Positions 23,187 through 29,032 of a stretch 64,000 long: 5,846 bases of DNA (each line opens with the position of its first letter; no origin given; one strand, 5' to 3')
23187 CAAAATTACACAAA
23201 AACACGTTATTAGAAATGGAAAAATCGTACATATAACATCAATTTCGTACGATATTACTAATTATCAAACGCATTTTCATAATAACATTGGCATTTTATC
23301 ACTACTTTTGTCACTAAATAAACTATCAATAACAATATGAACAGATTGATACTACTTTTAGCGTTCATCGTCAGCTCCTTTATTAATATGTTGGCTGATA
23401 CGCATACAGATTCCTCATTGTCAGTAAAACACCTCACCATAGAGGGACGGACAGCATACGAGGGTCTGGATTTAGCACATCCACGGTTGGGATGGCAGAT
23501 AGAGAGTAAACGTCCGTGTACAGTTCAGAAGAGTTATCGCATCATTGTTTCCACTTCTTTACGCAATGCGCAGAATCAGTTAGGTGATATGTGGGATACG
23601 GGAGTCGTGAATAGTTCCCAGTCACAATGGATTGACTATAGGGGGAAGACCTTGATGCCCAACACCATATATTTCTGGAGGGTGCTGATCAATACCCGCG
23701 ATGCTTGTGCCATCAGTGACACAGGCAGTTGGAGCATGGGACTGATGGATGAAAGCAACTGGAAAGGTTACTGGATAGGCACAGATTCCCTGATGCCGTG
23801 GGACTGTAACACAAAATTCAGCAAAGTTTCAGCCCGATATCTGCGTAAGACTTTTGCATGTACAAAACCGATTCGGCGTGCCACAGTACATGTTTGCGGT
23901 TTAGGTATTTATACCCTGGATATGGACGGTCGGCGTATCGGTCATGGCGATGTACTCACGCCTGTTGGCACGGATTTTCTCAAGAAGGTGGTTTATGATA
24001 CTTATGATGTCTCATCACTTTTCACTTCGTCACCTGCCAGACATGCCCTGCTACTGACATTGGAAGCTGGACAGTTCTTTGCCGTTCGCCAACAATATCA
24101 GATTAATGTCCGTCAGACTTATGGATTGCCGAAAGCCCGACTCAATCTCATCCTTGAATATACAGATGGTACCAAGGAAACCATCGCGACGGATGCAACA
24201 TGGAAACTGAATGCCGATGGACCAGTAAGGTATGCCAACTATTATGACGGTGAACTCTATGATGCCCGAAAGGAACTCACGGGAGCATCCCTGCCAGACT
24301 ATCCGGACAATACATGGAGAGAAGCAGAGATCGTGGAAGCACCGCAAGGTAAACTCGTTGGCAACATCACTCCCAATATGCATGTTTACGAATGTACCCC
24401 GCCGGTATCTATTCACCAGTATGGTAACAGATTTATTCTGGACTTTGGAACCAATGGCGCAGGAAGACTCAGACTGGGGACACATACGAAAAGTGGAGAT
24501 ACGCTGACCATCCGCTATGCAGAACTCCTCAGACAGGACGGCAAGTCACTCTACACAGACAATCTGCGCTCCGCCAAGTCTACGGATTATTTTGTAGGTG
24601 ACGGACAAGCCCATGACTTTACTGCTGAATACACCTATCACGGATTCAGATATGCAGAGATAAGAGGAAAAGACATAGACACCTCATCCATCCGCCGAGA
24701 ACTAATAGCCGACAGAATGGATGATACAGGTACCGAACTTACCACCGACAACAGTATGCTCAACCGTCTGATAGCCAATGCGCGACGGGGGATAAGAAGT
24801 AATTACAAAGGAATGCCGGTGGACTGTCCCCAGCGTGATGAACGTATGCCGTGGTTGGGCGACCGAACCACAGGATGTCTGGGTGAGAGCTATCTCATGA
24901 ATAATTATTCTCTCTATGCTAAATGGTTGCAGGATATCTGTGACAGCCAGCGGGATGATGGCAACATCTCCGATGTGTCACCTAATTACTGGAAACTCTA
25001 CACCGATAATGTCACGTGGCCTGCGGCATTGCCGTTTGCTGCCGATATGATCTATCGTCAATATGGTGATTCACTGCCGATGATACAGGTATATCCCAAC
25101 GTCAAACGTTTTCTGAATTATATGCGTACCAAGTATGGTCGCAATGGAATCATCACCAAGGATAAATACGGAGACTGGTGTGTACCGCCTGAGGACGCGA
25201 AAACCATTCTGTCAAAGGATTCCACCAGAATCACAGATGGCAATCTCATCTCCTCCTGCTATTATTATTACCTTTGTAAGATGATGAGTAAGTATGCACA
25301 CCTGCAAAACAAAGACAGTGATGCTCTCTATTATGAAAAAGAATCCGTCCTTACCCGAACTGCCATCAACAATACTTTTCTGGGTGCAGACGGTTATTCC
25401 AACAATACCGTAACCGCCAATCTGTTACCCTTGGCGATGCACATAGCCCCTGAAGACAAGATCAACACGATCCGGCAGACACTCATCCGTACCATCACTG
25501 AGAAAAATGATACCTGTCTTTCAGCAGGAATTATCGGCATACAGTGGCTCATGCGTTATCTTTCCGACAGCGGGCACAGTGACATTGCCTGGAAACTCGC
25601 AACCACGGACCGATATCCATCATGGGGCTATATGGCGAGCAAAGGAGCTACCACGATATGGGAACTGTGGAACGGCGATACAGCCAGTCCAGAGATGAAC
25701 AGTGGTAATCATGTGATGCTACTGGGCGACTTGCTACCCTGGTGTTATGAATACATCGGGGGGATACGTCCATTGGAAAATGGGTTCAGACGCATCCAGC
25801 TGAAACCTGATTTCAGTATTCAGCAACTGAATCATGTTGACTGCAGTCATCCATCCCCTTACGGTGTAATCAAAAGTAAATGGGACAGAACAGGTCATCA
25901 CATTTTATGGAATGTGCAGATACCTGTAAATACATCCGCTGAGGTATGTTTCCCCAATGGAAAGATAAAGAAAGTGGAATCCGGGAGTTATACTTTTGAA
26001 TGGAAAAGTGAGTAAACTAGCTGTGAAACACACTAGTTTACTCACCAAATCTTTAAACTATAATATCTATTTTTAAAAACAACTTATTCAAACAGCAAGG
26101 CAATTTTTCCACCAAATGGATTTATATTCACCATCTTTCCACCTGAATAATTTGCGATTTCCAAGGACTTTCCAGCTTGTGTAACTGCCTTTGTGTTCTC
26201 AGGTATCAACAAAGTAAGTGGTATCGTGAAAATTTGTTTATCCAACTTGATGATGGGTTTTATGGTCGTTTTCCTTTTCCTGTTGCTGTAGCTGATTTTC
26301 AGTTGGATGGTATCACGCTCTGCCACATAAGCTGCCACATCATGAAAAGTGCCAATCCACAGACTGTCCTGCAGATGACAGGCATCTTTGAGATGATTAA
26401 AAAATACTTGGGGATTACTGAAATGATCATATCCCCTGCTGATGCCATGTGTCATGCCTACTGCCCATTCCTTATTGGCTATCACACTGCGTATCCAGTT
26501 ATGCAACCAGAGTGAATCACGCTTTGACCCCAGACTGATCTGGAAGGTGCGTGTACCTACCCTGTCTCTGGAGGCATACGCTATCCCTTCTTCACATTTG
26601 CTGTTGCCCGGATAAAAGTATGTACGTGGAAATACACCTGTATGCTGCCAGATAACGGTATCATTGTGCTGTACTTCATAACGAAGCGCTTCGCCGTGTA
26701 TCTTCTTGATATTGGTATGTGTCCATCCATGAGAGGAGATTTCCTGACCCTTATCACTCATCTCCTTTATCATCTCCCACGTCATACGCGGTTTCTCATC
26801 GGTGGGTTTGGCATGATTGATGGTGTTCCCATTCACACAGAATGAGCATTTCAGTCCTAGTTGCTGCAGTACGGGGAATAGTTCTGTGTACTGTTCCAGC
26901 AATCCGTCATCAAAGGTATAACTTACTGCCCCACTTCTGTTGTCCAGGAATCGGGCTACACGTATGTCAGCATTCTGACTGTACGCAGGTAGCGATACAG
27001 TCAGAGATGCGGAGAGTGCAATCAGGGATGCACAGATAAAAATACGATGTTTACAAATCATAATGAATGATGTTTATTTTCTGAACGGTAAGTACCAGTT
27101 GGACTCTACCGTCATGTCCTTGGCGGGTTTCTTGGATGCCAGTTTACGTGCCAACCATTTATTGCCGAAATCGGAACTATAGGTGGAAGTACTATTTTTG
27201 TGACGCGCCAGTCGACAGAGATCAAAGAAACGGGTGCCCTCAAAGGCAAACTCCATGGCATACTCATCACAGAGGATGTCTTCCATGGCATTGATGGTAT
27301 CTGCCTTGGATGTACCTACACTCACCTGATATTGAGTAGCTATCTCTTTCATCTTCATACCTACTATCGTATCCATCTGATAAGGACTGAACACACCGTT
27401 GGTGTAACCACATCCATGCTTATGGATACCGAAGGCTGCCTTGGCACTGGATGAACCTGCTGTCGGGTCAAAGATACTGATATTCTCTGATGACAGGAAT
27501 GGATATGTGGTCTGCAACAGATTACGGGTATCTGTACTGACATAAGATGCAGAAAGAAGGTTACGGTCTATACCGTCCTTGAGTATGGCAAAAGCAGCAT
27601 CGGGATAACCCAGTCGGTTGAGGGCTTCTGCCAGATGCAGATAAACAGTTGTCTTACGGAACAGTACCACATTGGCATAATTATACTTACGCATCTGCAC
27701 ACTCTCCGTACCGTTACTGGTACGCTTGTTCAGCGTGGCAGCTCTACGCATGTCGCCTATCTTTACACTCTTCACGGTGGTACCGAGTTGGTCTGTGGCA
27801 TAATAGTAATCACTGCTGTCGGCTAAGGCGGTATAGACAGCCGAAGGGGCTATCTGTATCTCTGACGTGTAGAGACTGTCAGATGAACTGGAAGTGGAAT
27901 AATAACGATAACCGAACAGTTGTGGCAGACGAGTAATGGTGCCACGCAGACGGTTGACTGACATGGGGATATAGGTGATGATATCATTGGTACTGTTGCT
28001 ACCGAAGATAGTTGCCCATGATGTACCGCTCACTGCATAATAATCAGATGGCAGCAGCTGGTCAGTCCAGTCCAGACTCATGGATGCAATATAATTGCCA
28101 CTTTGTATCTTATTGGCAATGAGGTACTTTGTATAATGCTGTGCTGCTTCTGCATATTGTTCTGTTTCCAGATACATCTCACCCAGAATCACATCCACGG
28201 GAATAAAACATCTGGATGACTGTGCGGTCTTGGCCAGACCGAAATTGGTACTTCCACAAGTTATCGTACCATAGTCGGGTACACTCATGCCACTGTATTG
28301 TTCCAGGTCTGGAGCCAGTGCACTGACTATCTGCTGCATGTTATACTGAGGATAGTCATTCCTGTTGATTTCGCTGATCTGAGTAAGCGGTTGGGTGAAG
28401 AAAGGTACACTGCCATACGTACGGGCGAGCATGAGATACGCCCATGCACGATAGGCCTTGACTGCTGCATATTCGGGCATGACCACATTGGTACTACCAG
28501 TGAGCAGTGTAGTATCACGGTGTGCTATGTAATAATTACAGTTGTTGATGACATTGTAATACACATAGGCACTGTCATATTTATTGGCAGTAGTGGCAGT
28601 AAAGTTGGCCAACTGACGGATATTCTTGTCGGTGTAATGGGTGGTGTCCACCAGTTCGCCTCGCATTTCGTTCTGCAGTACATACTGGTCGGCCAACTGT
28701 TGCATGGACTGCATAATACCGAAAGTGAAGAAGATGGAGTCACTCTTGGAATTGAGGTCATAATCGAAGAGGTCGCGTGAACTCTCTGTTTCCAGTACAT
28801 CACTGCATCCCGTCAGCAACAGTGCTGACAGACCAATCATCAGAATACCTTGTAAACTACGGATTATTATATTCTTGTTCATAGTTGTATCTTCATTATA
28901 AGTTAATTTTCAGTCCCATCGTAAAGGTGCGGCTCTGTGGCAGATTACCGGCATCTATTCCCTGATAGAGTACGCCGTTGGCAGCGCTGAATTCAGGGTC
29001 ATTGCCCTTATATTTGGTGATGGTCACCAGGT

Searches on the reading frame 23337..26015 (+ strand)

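Call 37: search_protein_families(library=pfam, proteins=[window:23337-26015:+])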
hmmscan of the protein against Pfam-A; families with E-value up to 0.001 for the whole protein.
window:23337-26015:+ (892 aa): 5 families
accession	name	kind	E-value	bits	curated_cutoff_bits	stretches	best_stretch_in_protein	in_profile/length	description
PF17389.8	Bac_rhamnosid6H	-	3.7e-98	329.4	24.5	1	467-807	5-339/339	Bacterial alpha-L-rhamnosidase 6 hairpin glycosidase domain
PF08531.16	Bac_rhamnosid_N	-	1.4e-35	123.1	25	1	177-350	1-170/172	Alpha-L-rhamnosidase N-terminal domain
PF25788.1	Ig_Rha78A_N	-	9.5e-24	84.1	27.4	1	30-138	1-105/105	Rha78A-like, N-terminal immunoglobulin domain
PF17390.7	Bac_rhamnosid_C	-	6.2e-19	68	22.1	1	809-883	1-74/78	Bacterial alpha-L-rhamnosidase C-terminal domain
PF05592.18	Bac_rhamnosid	-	1.2e-18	67.4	22.2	1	364-452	6-96/102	Bacterial alpha-L-rhamnosidase concanavalin-like domain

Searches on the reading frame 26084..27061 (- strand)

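Call 37: search_protein_families(library=pfam, proteins=[window:26084-27061:-])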
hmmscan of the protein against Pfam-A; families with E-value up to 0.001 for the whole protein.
window:26084-27061:- (325 aa): 2 families
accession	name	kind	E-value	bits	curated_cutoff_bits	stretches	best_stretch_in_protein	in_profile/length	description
PF01522.26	Polysacc_deac_1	-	1.8e-20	73.6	23.1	1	43-154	6-107/124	Polysaccharide deacetylase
PF10096.14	DUF2334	-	6.9e-06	26.2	26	1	56-124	16-90/203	Uncharacterized protein conserved in bacteria (DUF2334)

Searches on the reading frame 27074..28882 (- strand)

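Call 37: search_protein_families(library=pfam, proteins=[window:27074-28882:-])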
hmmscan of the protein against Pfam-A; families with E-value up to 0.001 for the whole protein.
window:27074-28882:- (602 aa): 2 families
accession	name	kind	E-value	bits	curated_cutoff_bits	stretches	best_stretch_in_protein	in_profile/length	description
PF07980.17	SusD_RagB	-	2e-11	44.5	23.1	1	371-563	121-235/297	SusD family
PF14322.12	SusD-like_3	-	0.00069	20.3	27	1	60-190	40-155/191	Starch-binding associating with outer membrane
